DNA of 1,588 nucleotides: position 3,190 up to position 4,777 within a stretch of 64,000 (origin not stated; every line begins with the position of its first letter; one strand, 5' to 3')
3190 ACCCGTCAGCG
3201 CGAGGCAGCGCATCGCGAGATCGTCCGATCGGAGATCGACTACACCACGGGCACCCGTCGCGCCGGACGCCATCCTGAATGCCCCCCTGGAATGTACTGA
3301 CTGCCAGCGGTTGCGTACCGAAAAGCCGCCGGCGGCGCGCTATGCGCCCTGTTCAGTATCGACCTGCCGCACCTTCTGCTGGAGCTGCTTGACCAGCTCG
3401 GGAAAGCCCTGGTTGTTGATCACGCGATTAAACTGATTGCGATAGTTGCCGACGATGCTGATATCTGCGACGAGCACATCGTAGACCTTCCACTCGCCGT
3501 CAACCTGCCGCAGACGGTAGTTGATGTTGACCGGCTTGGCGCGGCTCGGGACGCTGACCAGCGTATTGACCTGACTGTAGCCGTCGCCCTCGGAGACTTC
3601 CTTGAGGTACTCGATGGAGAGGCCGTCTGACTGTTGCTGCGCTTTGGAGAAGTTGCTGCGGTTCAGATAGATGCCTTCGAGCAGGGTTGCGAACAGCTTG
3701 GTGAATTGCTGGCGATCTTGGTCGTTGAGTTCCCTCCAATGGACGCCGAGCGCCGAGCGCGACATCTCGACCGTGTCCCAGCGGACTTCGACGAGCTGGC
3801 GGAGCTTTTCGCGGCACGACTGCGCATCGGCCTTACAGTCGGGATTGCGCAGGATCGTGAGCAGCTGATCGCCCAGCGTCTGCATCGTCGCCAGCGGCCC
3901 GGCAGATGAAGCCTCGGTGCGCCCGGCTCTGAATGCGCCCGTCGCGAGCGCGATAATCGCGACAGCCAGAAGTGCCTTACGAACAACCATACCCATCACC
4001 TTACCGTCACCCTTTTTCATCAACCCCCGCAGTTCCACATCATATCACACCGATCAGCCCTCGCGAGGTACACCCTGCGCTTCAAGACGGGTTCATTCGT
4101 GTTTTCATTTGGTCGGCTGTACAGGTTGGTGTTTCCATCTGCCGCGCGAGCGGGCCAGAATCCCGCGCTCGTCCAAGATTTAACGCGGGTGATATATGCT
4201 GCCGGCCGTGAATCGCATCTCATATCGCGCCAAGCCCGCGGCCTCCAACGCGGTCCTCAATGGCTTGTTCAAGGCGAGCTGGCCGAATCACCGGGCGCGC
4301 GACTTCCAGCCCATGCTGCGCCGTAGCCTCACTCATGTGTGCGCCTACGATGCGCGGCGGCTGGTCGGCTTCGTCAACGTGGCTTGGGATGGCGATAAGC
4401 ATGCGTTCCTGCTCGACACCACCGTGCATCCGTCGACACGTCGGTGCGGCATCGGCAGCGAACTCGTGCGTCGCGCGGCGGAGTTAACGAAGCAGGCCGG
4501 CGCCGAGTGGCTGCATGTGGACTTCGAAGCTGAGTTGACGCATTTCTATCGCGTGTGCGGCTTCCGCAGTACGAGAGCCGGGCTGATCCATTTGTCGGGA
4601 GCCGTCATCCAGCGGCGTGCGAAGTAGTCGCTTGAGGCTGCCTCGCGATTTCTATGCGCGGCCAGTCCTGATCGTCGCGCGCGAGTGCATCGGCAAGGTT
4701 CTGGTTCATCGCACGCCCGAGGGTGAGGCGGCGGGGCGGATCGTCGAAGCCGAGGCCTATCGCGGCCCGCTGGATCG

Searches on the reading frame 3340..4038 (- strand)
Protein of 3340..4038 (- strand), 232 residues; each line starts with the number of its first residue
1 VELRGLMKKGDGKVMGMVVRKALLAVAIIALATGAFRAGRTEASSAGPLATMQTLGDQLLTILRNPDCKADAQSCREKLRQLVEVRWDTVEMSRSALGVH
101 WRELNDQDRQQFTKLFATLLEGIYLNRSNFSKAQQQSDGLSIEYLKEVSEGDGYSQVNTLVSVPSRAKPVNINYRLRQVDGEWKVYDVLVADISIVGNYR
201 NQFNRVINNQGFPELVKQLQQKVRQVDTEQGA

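Call 7: search_protein_families(library=pfam, proteins=[window:3340-4038:-], max_evalue=0.01)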
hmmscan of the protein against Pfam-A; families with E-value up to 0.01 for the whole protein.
window:3340-4038:- (232 aa): 1 family
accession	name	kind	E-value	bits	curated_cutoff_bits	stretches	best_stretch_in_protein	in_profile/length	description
PF05494.18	MlaC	-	3.4e-38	131.5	26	1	54-221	2-166/166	MlaC protein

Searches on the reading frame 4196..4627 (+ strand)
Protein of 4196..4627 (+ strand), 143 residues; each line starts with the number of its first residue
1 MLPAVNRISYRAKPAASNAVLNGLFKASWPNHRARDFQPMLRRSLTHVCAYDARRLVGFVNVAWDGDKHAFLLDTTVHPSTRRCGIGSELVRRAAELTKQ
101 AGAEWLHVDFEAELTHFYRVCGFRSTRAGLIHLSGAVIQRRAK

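Call 7: search_protein_families(library=pfam, proteins=[window:4196-4627:+], max_evalue=0.01)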
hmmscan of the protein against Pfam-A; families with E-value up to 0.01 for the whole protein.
window:4196-4627:+ (143 aa): 6 families
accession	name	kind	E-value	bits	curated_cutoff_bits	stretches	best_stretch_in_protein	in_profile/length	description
PF00583.31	Acetyltransf_1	-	4e-13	50.1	20.7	1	25-123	12-116/116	Acetyltransferase (GNAT) family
PF13508.13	Acetyltransf_7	-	3e-11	44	27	1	47-124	5-83/84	Acetyltransferase (GNAT) domain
PF13673.13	Acetyltransf_10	-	7.3e-08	32.9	23.6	1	38-126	23-110/128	Acetyltransferase (GNAT) domain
PF14542.12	Acetyltransf_CG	-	0.00031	21.3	30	1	55-102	10-57/80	GCN5-related N-acetyl-transferase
PF12568.14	PanZ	-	0.00054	19.9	22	1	28-123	21-120/128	Acetyltransferase (GNAT) domain, PanZ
PF13480.13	Acetyltransf_6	-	0.0073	16.9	22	1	21-106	46-132/143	Acetyltransferase (GNAT) domain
